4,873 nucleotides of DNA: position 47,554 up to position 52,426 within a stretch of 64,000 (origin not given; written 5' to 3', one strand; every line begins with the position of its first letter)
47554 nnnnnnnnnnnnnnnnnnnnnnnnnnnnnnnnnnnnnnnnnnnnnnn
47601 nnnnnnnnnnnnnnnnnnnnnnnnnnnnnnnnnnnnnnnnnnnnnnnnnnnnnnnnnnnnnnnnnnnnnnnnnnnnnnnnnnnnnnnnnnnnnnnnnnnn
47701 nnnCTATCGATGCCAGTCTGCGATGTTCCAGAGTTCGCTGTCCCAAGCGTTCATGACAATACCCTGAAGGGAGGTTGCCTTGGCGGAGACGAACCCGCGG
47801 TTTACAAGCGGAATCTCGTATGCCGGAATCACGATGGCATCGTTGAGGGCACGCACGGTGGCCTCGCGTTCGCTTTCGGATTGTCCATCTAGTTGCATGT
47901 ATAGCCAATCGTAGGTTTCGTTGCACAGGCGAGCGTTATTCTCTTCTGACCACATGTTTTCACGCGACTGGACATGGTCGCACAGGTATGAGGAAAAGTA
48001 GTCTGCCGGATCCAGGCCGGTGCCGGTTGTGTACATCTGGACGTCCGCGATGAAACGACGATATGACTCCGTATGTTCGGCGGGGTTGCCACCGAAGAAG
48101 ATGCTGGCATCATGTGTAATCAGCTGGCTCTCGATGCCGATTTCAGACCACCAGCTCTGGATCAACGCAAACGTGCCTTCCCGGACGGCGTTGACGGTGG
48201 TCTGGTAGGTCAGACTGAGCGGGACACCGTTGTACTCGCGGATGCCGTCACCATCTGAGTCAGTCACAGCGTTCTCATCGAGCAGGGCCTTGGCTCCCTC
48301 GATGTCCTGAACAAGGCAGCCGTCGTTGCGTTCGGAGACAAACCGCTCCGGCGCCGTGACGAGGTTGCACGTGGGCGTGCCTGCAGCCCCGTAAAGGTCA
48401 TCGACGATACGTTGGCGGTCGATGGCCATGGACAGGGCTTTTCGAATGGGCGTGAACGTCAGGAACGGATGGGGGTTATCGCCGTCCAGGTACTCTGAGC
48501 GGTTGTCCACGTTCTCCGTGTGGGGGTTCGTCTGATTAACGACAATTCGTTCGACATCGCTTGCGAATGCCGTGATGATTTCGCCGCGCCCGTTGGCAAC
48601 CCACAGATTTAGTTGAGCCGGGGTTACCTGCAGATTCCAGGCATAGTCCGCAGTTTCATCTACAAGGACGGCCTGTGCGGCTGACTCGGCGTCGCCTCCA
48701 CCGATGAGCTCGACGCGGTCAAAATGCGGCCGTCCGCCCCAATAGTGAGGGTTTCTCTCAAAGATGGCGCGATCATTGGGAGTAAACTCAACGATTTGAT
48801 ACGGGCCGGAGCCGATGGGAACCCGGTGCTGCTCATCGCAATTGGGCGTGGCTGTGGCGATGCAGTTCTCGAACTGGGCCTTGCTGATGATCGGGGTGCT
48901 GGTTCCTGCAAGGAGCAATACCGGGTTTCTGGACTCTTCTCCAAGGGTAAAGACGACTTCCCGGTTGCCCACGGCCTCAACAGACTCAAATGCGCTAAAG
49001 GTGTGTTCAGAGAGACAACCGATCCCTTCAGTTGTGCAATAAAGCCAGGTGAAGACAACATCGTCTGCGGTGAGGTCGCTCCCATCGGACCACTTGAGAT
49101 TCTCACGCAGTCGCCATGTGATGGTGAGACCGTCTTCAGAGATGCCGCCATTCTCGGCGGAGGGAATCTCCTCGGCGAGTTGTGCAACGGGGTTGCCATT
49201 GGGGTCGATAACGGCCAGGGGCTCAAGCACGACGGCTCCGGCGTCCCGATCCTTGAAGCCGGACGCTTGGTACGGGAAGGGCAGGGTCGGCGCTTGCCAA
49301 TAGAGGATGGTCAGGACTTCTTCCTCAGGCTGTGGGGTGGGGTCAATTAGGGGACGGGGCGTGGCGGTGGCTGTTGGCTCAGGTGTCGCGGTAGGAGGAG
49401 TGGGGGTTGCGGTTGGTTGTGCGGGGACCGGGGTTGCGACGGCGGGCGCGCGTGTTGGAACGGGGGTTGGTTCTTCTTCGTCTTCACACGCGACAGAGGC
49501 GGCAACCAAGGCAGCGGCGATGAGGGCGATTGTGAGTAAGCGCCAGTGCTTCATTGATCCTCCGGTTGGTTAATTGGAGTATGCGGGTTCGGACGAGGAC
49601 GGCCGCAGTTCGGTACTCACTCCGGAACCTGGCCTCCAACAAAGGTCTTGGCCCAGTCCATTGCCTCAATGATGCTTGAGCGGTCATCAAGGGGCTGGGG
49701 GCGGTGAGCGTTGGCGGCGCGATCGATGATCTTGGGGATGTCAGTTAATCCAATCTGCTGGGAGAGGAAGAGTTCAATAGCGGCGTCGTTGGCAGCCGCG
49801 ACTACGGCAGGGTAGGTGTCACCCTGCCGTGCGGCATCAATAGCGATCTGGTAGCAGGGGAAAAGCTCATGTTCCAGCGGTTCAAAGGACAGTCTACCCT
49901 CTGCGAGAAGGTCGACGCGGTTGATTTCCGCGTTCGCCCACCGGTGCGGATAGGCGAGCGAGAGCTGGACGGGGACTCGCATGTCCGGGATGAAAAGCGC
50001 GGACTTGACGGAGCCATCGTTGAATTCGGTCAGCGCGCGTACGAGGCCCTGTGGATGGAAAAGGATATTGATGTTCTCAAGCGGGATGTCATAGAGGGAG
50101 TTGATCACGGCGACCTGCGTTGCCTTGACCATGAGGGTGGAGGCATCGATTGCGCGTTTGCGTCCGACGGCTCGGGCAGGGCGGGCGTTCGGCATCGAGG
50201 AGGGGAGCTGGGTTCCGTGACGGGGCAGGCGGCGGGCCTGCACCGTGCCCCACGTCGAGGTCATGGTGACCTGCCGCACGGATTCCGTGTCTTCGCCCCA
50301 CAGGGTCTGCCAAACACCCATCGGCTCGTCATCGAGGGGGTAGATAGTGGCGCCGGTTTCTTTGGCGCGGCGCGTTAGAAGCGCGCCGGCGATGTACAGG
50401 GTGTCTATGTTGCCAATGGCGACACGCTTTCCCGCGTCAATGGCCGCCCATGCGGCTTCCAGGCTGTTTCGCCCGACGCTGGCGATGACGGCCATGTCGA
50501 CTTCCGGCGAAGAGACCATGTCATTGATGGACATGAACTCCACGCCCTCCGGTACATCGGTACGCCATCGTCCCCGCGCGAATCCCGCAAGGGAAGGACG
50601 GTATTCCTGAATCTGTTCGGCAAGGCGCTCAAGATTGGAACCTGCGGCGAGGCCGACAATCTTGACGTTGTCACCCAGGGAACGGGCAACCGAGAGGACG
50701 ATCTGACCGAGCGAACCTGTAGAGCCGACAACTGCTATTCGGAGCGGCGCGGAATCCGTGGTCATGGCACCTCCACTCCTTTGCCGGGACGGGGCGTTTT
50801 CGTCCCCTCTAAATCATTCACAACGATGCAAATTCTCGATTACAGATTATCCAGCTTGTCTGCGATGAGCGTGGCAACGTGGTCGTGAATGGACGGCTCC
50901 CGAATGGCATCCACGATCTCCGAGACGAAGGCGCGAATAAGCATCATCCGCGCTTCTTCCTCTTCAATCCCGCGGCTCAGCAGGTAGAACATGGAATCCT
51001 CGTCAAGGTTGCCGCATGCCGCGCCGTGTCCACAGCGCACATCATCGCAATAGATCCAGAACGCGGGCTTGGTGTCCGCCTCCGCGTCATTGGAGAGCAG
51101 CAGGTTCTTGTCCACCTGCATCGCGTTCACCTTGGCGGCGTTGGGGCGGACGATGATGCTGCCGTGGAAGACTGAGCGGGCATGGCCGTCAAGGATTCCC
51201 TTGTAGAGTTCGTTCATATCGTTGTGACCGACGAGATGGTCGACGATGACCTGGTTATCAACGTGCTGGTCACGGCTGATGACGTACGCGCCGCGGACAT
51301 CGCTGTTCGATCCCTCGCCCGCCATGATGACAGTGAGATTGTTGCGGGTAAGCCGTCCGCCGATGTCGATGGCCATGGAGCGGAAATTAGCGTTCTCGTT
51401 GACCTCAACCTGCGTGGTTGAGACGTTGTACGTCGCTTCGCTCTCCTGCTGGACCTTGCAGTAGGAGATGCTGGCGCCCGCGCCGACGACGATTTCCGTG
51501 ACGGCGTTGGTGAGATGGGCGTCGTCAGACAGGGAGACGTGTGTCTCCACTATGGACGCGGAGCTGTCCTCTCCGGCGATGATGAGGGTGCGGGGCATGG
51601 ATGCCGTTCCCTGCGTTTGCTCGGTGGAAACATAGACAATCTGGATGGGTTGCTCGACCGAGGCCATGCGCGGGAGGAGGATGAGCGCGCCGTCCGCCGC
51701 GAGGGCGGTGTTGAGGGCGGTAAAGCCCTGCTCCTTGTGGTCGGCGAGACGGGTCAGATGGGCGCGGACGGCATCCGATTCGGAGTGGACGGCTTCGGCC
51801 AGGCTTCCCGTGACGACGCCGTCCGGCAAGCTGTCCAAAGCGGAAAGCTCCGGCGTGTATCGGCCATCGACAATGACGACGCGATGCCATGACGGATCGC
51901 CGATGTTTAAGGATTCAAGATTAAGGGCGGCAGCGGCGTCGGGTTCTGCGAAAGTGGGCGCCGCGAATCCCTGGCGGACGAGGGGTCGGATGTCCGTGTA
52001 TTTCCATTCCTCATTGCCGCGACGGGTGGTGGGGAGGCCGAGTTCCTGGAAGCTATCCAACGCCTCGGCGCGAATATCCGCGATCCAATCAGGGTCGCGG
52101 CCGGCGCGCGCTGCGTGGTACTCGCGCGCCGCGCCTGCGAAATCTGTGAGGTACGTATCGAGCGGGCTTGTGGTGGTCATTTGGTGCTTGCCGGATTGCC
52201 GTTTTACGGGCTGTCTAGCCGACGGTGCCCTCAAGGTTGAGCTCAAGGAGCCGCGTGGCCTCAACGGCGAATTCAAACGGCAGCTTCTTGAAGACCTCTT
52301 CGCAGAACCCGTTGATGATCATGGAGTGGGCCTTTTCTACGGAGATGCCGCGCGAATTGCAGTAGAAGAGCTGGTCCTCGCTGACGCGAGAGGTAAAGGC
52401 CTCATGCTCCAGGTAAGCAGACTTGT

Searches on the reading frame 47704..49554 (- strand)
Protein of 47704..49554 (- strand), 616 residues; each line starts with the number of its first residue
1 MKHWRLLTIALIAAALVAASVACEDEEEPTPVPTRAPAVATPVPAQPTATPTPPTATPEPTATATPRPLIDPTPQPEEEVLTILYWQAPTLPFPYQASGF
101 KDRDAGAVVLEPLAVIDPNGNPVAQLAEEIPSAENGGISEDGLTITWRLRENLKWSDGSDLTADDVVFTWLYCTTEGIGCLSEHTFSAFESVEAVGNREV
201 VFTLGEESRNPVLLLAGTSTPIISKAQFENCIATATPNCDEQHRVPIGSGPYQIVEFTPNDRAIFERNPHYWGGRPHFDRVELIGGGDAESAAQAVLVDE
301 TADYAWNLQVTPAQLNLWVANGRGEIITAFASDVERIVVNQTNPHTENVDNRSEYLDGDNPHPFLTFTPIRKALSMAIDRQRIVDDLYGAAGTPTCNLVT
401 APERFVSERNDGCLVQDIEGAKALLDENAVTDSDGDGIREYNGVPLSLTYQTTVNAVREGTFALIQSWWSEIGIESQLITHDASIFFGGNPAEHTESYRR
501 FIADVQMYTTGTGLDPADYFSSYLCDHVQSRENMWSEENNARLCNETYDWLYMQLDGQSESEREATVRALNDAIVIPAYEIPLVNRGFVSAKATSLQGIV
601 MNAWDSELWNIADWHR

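Call 85: search_protein_families(library=pfam, proteins=[window:47704-49554:-], max_evalue=0.0001)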
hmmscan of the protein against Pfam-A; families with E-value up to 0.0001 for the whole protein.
window:47704-49554:- (616 aa): 1 family
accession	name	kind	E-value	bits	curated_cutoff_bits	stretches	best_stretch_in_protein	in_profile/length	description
PF00496.27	SBP_bac_5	-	1.3e-62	212.5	32.4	1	123-522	3-358/368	Bacterial extracellular solute-binding proteins, family 5 Middle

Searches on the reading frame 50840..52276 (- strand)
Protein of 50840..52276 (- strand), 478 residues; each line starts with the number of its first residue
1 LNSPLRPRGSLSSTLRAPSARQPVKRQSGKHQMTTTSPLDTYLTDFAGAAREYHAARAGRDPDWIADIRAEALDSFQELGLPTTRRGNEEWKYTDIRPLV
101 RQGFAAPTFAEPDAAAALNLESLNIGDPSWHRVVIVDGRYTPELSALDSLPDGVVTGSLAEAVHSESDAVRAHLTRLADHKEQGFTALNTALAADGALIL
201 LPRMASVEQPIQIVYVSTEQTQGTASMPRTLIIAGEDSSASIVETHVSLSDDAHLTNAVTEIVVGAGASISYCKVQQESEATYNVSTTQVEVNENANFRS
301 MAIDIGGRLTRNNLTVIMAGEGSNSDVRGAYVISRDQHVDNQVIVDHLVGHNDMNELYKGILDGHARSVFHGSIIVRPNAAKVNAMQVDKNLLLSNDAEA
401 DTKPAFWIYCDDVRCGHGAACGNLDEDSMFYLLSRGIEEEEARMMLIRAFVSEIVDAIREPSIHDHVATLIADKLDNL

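Call 85: search_protein_families(library=pfam, proteins=[window:50840-52276:-], max_evalue=0.0001)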
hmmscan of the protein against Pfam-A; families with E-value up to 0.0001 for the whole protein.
window:50840-52276:- (478 aa): 2 families
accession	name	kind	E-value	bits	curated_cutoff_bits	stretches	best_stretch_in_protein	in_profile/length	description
PF01458.23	SUFBD_core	-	3.3e-79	266.1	27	1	221-450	5-232/232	SUF system FeS cluster assembly, SufBD core domain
PF19295.5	SufBD_N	-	2e-26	93.1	23.5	1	63-213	24-172/172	SufBD protein N-terminal region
